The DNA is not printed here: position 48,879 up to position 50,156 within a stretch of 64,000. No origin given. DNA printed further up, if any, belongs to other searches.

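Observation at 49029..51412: RimK-like ATP-grasp ligase plus two paralogous signal-anchored proteins inserted where secY-adk-map normally precede infA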

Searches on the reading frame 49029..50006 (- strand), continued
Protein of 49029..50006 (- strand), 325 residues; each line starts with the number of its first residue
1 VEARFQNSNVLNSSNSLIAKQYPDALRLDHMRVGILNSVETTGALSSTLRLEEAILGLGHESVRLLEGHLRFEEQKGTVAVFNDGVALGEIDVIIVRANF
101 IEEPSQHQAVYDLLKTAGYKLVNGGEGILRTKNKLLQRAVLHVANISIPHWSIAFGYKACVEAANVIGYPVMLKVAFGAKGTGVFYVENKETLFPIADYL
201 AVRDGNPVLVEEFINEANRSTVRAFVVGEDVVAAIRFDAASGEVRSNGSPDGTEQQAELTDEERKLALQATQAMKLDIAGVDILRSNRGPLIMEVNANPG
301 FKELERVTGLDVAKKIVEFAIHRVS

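Call 21: find_homologous_proteins(query=window:49029-49916:-, max_evalue=1e-20)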
Query window:49029-49916:- (295 aa): 534 proteins with E <= 1e-20 among 3878 candidates; the best 120 are listed.
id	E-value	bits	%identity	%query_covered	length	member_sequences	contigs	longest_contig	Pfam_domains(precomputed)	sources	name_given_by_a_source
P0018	5.8e-186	634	100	100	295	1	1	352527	PF02955.22,PF08443.17,PF02655.20,PF07478.19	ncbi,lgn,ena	-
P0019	3.3e-143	494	78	99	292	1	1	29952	PF02955.22,PF02786.23,PF02222.28,PF08443.17,PF02655.20,PF07478.19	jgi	-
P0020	7.3e-96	339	55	99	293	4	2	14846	PF02955.22,PF02786.23,PF02222.28,PF08443.17,PF02655.20,PF07478.19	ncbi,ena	-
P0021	2.6e-94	334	55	99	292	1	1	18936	PF18030.8,PF02955.22,PF14397.12,PF02222.28,PF08443.17,PF02655.20,PF07478.19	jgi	jgi:ribosomal protein S6--L-glutamate ligase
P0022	2.8e-94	334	55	99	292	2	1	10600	PF18030.8,PF02955.22,PF14397.12,PF02222.28,PF08443.17,PF02655.20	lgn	-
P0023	7.6e-94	332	56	99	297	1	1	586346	PF18030.8,PF02955.22,PF02786.23,PF02222.28,PF08443.17,PF02655.20,PF07478.19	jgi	jgi:ribosomal protein S6--L-glutamate ligase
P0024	2.7e-90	320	58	100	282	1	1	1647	PF02955.22,PF02786.23,PF08443.17,PF07478.19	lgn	-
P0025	1.3e-88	315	57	100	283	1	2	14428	PF02955.22,PF02786.23,PF02222.28,PF08443.17,PF02655.20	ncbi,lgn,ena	-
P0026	2.9e-88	314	57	99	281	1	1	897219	PF02955.22,PF02786.23,PF08443.17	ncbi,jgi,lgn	ncbi:MAG: RimK family alpha-L-glutamate ligase [Patescibacteria group bacterium]|jgi:RimK family alp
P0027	1.8e-87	311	57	99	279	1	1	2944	PF02955.22,PF08443.17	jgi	jgi:ribosomal protein S6--L-glutamate ligase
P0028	2.9e-84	301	51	100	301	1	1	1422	PF02955.22,PF14397.12,PF02786.23,PF02222.28,PF08443.17,PF02655.20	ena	-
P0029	3.0e-84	301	56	99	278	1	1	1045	PF02955.22,PF02786.23,PF02222.28,PF08443.17,PF02655.20,PF07478.19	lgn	-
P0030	3.1e-83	297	55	99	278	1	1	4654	PF02955.22,PF08443.17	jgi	jgi:ribosomal protein S6--L-glutamate ligase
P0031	9.7e-83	296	54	99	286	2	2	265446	PF02955.22,PF02786.23,PF08443.17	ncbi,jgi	ncbi:MAG: RimK family alpha-L-glutamate ligase [Patescibacteria group bacterium]|jgi:ribosomal prote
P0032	3.3e-82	294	54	99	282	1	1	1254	PF02955.22,PF02786.23,PF08443.17,PF07478.19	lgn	-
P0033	6.2e-81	290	49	100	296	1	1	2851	PF02955.22,PF02786.23,PF02222.28,PF08443.17,PF02655.20,PF07478.19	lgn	-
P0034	2.9e-80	288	48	99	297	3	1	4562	PF02955.22,PF14397.12,PF02786.23,PF02222.28,PF08443.17,PF02655.20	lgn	-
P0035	1.2e-79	286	49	99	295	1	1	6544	PF02955.22,PF14397.12,PF02786.23,PF02222.28,PF08443.17,PF02655.20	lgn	-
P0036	4.5e-79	284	49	98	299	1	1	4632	PF02955.22,PF14397.12,PF02786.23,PF02222.28,PF08443.17,PF07478.19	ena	-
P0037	5.1e-79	284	51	92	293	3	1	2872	PF02955.22,PF14397.12,PF02786.23,PF02222.28,PF08443.17,PF02655.20,PF07478.19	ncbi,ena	-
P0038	2.5e-78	281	46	99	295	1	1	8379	PF02955.22,PF14397.12,PF02786.23,PF02222.28,PF08443.17,PF02655.20,PF07478.19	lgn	-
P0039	4.1e-78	281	49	98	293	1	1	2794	PF18030.8,PF02955.22,PF14397.12,PF02786.23,PF02222.28,PF08443.17,PF02655.20,PF07478.19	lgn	-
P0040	4.6e-78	280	50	99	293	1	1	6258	PF18030.8,PF02955.22,PF08443.17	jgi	jgi:ribosomal protein S6--L-glutamate ligase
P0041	1.4e-77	279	51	99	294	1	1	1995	PF18030.8,PF02955.22,PF02222.28,PF08443.17,PF07478.19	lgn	-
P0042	1.6e-77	279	51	94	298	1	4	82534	PF02955.22,PF14397.12,PF02786.23,PF02222.28,PF08443.17,PF07478.19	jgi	jgi:ribosomal protein S6--L-glutamate ligase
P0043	1.9e-77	278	50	93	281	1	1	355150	PF02955.22,PF14397.12,PF02786.23,PF02222.28,PF08443.17,PF02655.20,PF07478.19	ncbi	-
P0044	1.1e-76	276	49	99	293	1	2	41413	PF02955.22,PF14397.12,PF02786.23,PF02222.28,PF08443.17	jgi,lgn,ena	-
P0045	1.6e-76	275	47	98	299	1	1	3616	PF02955.22,PF02786.23,PF02222.28,PF08443.17,PF02655.20,PF07478.19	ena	-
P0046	3.0e-76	274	48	98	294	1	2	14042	PF02955.22,PF14397.12,PF02786.23,PF02222.28,PF08443.17,PF02655.20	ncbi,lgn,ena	ncbi:MAG: RimK family alpha-L-glutamate ligase [Patescibacteria group bacterium]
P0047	3.5e-76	274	48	99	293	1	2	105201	PF02955.22,PF14397.12,PF02786.23,PF02222.28,PF08443.17,PF02655.20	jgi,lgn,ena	jgi:ribosomal protein S6--L-glutamate ligase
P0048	7.5e-76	273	52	87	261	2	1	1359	PF02955.22,PF02786.23,PF02222.28,PF08443.17,PF02655.20,PF07478.19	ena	-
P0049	2.1e-75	272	50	99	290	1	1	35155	PF02955.22,PF02786.23,PF02222.28,PF08443.17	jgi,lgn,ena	-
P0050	4.7e-75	271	48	100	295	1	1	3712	PF18030.8,PF02955.22,PF02786.23,PF02222.28,PF08443.17,PF02655.20,PF07478.19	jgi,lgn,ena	-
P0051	6.8e-75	270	49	93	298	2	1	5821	PF02955.22,PF14397.12,PF02786.23,PF02222.28,PF08443.17,PF02655.20,PF07478.19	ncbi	-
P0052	8.0e-75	270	46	99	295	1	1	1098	PF18030.8,PF02955.22,PF02222.28,PF08443.17,PF07478.19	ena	-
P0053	1.1e-74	269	51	92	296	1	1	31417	PF02955.22,PF14397.12,PF02222.28,PF08443.17,PF02655.20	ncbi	-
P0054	1.7e-74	269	50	100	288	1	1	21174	PF02955.22,PF02786.23,PF02222.28,PF08443.17,PF07478.19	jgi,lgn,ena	-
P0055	4.3e-74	267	50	98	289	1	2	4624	PF02955.22,PF14397.12,PF08443.17,PF02655.20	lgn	-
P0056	5.9e-74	267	52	99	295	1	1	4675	PF02955.22,PF13549.12,PF02786.23,PF02222.28,PF08443.17,PF02655.20,PF07478.19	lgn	-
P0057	6.4e-74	267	50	99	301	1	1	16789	PF02955.22,PF02786.23,PF02222.28,PF08443.17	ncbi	-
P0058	7.5e-73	263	49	98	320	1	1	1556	PF02955.22,PF14397.12,PF02786.23,PF02222.28,PF08443.17,PF07478.19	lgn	-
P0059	8.6e-73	263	46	100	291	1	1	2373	PF02955.22,PF02786.23,PF02222.28,PF08443.17,PF02655.20,PF07478.19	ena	-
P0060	1.5e-72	262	51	98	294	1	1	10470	PF02955.22,PF02786.23,PF02222.28,PF08443.17,PF07478.19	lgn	-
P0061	1.6e-72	262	48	98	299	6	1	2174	PF02955.22,PF08443.17,PF02655.20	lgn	-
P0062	2.0e-72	262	47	93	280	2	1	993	PF02955.22,PF02786.23,PF02222.28,PF08443.17,PF02655.20,PF07478.19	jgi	-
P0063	2.1e-72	262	46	99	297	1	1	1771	PF02955.22,PF14397.12,PF02786.23,PF02222.28,PF08443.17,PF02750.19,PF07478.19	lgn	-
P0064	2.2e-72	262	45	99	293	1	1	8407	PF02955.22,PF14397.12,PF02786.23,PF02222.28,PF08443.17,PF02655.20,PF01071.25,PF07478.19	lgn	-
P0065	2.7e-72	261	51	100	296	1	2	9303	PF02955.22,PF13549.12,PF02786.23,PF02222.28,PF08443.17,PF02655.20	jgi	jgi:ribosomal protein S6--L-glutamate ligase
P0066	3.2e-72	261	49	93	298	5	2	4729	PF02955.22,PF14397.12,PF13549.12,PF02786.23,PF02222.28,PF08443.17,PF02655.20,PF07478.19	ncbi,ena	-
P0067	3.6e-72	261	47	98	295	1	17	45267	PF02955.22,PF02786.23,PF02222.28,PF08443.17,PF07478.19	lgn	-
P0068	7.4e-72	260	48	98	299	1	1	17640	PF02955.22,PF14397.12,PF02222.28,PF08443.17,PF02655.20,PF07478.19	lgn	-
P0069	8.7e-72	260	45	98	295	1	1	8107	PF18030.8,PF02955.22,PF02222.28,PF08443.17,PF02655.20,PF07478.19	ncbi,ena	-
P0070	9.0e-72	260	44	98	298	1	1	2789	PF02955.22,PF14397.12,PF02222.28,PF08443.17,PF07478.19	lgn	-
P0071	1.0e-71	260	48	98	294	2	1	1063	PF02955.22,PF14397.12,PF02786.23,PF02222.28,PF08443.17,PF02655.20,PF07478.19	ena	-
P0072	1.1e-71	260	48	100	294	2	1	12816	PF02955.22,PF14397.12,PF02786.23,PF02222.28,PF08443.17,PF02655.20,PF01071.25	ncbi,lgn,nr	ncbi:RimK family alpha-L-glutamate ligase [Patescibacteria group bacterium]|nr:MAG: RimK family alph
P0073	1.1e-71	259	46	100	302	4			PF02955.22,PF08443.17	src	-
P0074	1.1e-71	259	46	99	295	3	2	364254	PF02955.22,PF02786.23,PF02222.28,PF08443.17,PF02655.20,PF07478.19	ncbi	-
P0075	1.5e-71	259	46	99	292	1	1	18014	PF02955.22,PF14397.12,PF02786.23,PF02222.28,PF08443.17,PF02655.20,PF07478.19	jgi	jgi:ribosomal protein S6--L-glutamate ligase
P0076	2.4e-71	258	47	95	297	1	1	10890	PF02955.22,PF02786.23,PF02222.28,PF08443.17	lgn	-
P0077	2.5e-71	258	47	99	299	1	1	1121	PF02955.22,PF13549.12,PF02786.23,PF02222.28,PF08443.17,PF02655.20,PF07478.19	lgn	-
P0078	3.5e-71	258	45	98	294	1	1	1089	PF02955.22,PF02786.23,PF02222.28,PF08443.17,PF07478.19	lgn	-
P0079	3.7e-71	258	48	95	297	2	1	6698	PF02955.22,PF02786.23,PF02222.28,PF08443.17,PF07478.19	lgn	-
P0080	5.3e-71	257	46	99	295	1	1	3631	PF02955.22,PF02786.23,PF02222.28,PF08443.17,PF02655.20,PF07478.19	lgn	-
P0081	5.5e-71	257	48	97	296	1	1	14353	PF02955.22,PF14397.12,PF02786.23,PF02222.28,PF08443.17,PF07478.19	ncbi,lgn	-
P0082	1.1e-70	256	45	99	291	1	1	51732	PF02955.22,PF14397.12,PF02786.23,PF02222.28,PF08443.17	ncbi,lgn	-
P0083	1.9e-70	255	46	98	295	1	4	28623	PF18030.8,PF02955.22,PF02222.28,PF08443.17,PF02655.20,PF07478.19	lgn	-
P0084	2.0e-70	255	47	98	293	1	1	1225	PF02955.22,PF14397.12,PF02786.23,PF02222.28,PF08443.17,PF02655.20,PF07478.19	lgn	-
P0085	4.1e-70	254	49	98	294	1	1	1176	PF02955.22,PF13549.12,PF02786.23,PF02222.28,PF08443.17,PF02655.20,PF07478.19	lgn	-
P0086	5.7e-70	254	45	95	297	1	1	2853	PF02955.22,PF02786.23,PF02222.28,PF08443.17,PF02655.20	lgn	-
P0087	6.1e-70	254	47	98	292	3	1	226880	PF02955.22,PF14397.12,PF02786.23,PF02222.28,PF08443.17,PF02655.20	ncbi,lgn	-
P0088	7.0e-70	254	48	92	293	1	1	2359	PF18030.8,PF02955.22,PF14397.12,PF02786.23,PF02222.28,PF08443.17,PF02655.20,PF07478.19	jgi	jgi:ribosomal protein S6--L-glutamate ligase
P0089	7.9e-70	253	45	99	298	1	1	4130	PF02955.22,PF02786.23,PF08443.17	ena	-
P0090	8.9e-70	253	47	100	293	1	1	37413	PF02955.22,PF14397.12,PF02786.23,PF02222.28,PF08443.17,PF02655.20,PF07478.19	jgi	jgi:ribosomal protein S6--L-glutamate ligase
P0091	1.1e-69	253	47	99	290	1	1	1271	PF02955.22,PF14397.12,PF02786.23,PF08443.17,PF02655.20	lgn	-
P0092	2.2e-69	252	44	100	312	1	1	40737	PF02955.22,PF02222.28,PF08443.17,PF02655.20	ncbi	ncbi:MAG: RimK family alpha-L-glutamate ligase [Patescibacteria group bacterium]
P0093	2.3e-69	252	49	90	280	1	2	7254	PF02955.22,PF14397.12,PF02786.23,PF02222.28,PF08443.17,PF02655.20,PF01071.25,PF07478.19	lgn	-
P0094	3.1e-69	251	45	90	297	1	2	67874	PF02955.22,PF02786.23,PF02222.28,PF08443.17,PF02655.20,PF07478.19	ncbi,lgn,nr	ncbi:RimK family alpha-L-glutamate ligase [Patescibacteria group bacterium]|nr:RimK family alpha-L-g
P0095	4.5e-69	251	47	100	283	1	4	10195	PF02955.22,PF02786.23,PF08443.17,PF02655.20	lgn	-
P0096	4.7e-69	251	48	98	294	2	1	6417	PF02955.22,PF02786.23,PF02222.28,PF08443.17,PF07478.19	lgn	-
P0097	8.7e-69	250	46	93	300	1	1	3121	PF02955.22,PF14397.12,PF02786.23,PF02222.28,PF08443.17,PF02655.20,PF07478.19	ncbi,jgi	-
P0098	1.3e-68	249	46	98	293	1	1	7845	PF02955.22,PF14397.12,PF02786.23,PF02222.28,PF08443.17,PF02655.20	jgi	jgi:ribosomal protein S6--L-glutamate ligase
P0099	1.4e-68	249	46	93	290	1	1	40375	PF02955.22,PF02786.23,PF02222.28,PF08443.17,PF02655.20,PF07478.19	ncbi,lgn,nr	ncbi:RimK family alpha-L-glutamate ligase [Candidatus Uhrbacteria bacterium]|nr:RimK family alpha-L-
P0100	1.7e-68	249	46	98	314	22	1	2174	PF02955.22,PF13549.12,PF02786.23,PF02222.28,PF08443.17,PF02655.20,PF07478.19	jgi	-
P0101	1.8e-68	249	44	99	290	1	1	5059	PF02955.22,PF02786.23,PF02222.28,PF08443.17,PF02655.20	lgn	-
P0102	1.9e-68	249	43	98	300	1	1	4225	PF02955.22,PF14397.12,PF02786.23,PF02222.28,PF08443.17,PF02655.20,PF07478.19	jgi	jgi:ribosomal protein S6--L-glutamate ligase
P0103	2.0e-68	249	46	97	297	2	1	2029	PF02955.22,PF02786.23,PF02222.28,PF08443.17,PF07478.19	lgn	-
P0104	2.1e-68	249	45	98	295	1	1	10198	PF02955.22,PF14397.12,PF02786.23,PF02222.28,PF08443.17,PF02655.20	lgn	-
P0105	2.4e-68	249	44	90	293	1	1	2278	PF02955.22,PF14397.12,PF02786.23,PF02222.28,PF08443.17,PF02655.20,PF07478.19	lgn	-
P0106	4.5e-68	248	45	99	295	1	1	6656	PF02955.22,PF02786.23,PF02222.28,PF08443.17,PF07478.19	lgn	-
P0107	5.3e-68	247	45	99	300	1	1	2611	PF02955.22,PF14397.12,PF02786.23,PF02222.28,PF08443.17,PF07478.19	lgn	-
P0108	6.1e-68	247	45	90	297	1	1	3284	PF02955.22,PF14397.12,PF02786.23,PF02222.28,PF08443.17,PF02655.20,PF07478.19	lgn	-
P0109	7.8e-68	247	43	99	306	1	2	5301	PF02955.22,PF08443.17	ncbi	-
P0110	1.0e-67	246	49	90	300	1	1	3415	PF02955.22,PF02786.23,PF08443.17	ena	-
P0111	1.4e-67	246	43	98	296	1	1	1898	PF02955.22,PF02786.23,PF02222.28,PF08443.17,PF02655.20,PF07478.19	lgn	-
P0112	1.7e-67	246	48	93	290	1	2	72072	PF02955.22,PF14397.12,PF08443.17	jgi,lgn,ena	-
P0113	1.8e-67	246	48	93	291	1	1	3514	PF02955.22,PF02786.23,PF08443.17,PF02655.20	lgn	-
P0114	2.0e-67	246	45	92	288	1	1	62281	PF02955.22,PF14397.12,PF13549.12,PF02786.23,PF02222.28,PF08443.17,PF02655.20,PF01071.25,PF07478.19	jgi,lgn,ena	-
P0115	2.2e-67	245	43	99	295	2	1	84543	PF18030.8,PF02955.22,PF02222.28,PF08443.17,PF02655.20,PF07478.19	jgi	-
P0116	1.9e-66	242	44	90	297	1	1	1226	PF02955.22,PF14397.12,PF02786.23,PF02222.28,PF08443.17,PF02655.20,PF07478.19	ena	-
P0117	2.1e-66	242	53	78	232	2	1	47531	PF02955.22,PF14397.12,PF02786.23,PF02222.28,PF08443.17,PF07478.19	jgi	jgi:ribosomal protein S6--L-glutamate ligase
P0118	3.1e-66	242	46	99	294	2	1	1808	PF02955.22,PF14397.12,PF02786.23,PF02222.28,PF08443.17,PF07478.19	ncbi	-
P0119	8.6e-66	240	45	99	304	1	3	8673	PF02955.22,PF02786.23,PF08443.17,PF02655.20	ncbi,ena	-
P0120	1.7e-65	239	43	99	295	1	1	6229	PF02955.22,PF14397.12,PF02786.23,PF02222.28,PF08443.17,PF02655.20,PF07478.19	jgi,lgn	jgi:ribosomal protein S6--L-glutamate ligase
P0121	1.2e-64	236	44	92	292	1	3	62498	PF02955.22,PF14397.12,PF02786.23,PF02222.28,PF08443.17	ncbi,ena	-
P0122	1.2e-64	236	44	99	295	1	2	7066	PF02955.22,PF14397.12,PF02786.23,PF02222.28,PF08443.17,PF07478.19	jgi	jgi:ribosomal protein S6--L-glutamate ligase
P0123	2.3e-64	235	45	99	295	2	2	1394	PF02955.22,PF14397.12,PF02786.23,PF02222.28,PF08443.17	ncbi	-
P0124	1.2e-63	233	47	99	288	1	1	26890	PF02955.22,PF02786.23,PF08443.17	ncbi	-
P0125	2.0e-63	232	46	93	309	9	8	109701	PF02955.22,PF02222.28,PF08443.17,PF02655.20,PF07478.19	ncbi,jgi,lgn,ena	jgi:ribosomal protein S6--L-glutamate ligase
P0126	2.3e-63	232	44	98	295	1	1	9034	PF02955.22,PF14397.12,PF02786.23,PF02222.28,PF08443.17,PF02655.20,PF07478.19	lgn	-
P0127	3.0e-63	232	44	92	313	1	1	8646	PF02955.22,PF02786.23,PF02222.28,PF08443.17,PF02655.20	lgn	-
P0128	4.2e-63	231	43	99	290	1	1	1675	PF02955.22,PF14397.12,PF08443.17,PF02655.20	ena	-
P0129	2.0e-62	229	43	99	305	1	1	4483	PF02955.22,PF02786.23,PF08443.17,PF07478.19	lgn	-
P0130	9.2e-62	227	47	98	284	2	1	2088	PF02955.22,PF02786.23,PF02222.28,PF08443.17,PF02655.20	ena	-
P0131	9.8e-62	227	42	100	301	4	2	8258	PF02955.22,PF02786.23,PF08443.17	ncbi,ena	-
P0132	3.2e-61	225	43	99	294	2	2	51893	PF02955.22,PF02786.23,PF02222.28,PF08443.17,PF02655.20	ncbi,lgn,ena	-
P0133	4.7e-61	225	61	60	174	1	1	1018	PF02955.22,PF02786.23,PF08443.17,PF07478.19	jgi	jgi:ribosomal protein S6--L-glutamate ligase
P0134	9.7e-61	224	42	98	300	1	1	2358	PF02955.22,PF14397.12,PF02786.23,PF02222.28,PF08443.17,PF02655.20,PF01071.25,PF07478.19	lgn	-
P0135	1.4e-60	223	45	97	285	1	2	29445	PF02955.22,PF14397.12,PF02222.28,PF08443.17,PF02655.20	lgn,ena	-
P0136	3.8e-57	212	46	80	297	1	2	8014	PF02955.22,PF14397.12,PF02786.23,PF02222.28,PF08443.17,PF02655.20,PF01071.25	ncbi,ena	-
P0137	1.0e-55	207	40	100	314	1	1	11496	PF18030.8,PF02955.22,PF14397.12,PF08443.17,PF02655.20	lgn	-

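Call 23: find_related_loci(query=A1, collection=genome_contigs, flank=8000)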
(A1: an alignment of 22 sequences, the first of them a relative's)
Query A1 (295 aa) in genome_contigs; peptide patterns used: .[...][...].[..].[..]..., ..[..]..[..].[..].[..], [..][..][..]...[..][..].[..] (x = any residue, [..] = any of these).
599 stretches matched a pattern (row limit reached: there are more); 528 encode a relative of the query (tblastn E <= 1e-3); the best 80 are kept; 80 distinct loci.
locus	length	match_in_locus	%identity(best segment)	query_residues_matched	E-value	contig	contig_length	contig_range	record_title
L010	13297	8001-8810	52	20-289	5e-83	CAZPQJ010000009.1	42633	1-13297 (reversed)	MAG TPA_asm: uncultured Gammaproteobacteria bacterium isolate SRP342105_co1_419 genome assembly, contig: NODE_1103_lengt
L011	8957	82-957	48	1-295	1e-82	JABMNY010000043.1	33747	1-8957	MAG: Candidatus Uhrbacteria bacterium isolate bin.153 k141_6405118, whole genome shotgun sequence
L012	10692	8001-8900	50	1-291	2e-82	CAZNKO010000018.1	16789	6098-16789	MAG TPA_asm: uncultured Gammaproteobacteria bacterium isolate binchicken_co232_111 genome assembly, contig: NODE_6714_le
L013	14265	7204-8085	47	1-292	4e-82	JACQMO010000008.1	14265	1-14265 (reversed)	MAG: Candidatus Uhrbacteria bacterium isolate NC_groundwater_1231_Ag_S-0.1um_60_33 S_p1_S3_coassembly_k141_889726, whole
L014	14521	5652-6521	47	1-293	4e-81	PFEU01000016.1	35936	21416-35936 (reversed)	MAG: Candidatus Uhrbacteria bacterium CG10_big_fil_rev_8_21_14_0_10_48_16 CG10_8_21_14_0.10_scaffold_947_c, whole genome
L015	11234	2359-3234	48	1-295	3e-79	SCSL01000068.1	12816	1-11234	MAG: Patescibacteria group bacterium isolate FW215_bin.11 FW215_bin.11-108424, whole genome shotgun sequence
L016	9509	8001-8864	48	1-287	1e-78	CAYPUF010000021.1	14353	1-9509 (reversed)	MAG TPA_asm: uncultured Gammaproteobacteria bacterium isolate SRP093185_co1_134 genome assembly, contig: NODE_2890_lengt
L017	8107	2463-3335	45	1-290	1e-78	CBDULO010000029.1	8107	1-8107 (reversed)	MAG TPA_asm: uncultured bacterium isolate SRR18550247_binner12_Refined_17 genome assembly, contig: ERZ25074849.609, whol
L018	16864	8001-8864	47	1-291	4e-78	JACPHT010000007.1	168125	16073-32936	MAG: Candidatus Uhrbacteria bacterium isolate NC_groundwater_421_Ag_B-0.1um_41_26 GD18-4_B1_scaffold_594736, whole genom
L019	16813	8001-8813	47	20-294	2e-78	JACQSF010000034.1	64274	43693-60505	MAG: Candidatus Uhrbacteria bacterium isolate NC_groundwater_1378_Ag_S-0.2um_51_101 S_p2_S4_coassembly_k141_3942174, who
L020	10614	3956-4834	46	1-290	2e-77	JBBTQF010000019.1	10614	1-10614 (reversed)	MAG: Patescibacteria group bacterium isolate H43-bin187_1 H43_bin187_1_000000000019, whole genome shotgun sequence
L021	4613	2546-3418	46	1-289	2e-77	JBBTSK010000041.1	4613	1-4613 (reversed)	MAG: Patescibacteria group bacterium isolate H41-bin287_1 H41_bin287_1_000000000041, whole genome shotgun sequence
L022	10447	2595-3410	47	20-290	9e-77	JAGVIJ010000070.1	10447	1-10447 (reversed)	MAG: bacterium isolate DeMMO1_11 c_000000005351, whole genome shotgun sequence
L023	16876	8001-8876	47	1-295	3e-82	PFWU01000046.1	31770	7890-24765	MAG: Candidatus Uhrbacteria bacterium CG_4_9_14_3_um_filter_50_9 CG_4_9_14_3_um_filter_150_scaffold_902_c, whole genome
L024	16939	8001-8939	42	1-291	5e-76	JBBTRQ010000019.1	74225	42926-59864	MAG: Patescibacteria group bacterium isolate H52-bin078_1 H52_bin078_1_000000000019, whole genome shotgun sequence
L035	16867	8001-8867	42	1-293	4e-69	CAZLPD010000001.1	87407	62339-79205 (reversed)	MAG TPA_asm: uncultured Gammaproteobacteria bacterium isolate SRP278252_co1_442 genome assembly, contig: NODE_279_length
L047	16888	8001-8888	36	1-294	1e-53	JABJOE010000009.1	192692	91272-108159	MAG: Candidatus Uhrbacteria bacterium isolate SI075_bin35 k141_188948, whole genome shotgun sequence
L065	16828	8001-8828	35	21-293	4e-44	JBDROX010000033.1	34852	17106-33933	MAG: Candidatus Magasanikbacteria bacterium isolate MEGAHIT-group-1.981 k141_8556065, whole genome shotgun sequence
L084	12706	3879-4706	37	13-289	2e-40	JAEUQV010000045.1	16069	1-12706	MAG: Candidatus Saccharibacteria bacterium isolate new MAG-260 k141_2942163, whole genome shotgun sequence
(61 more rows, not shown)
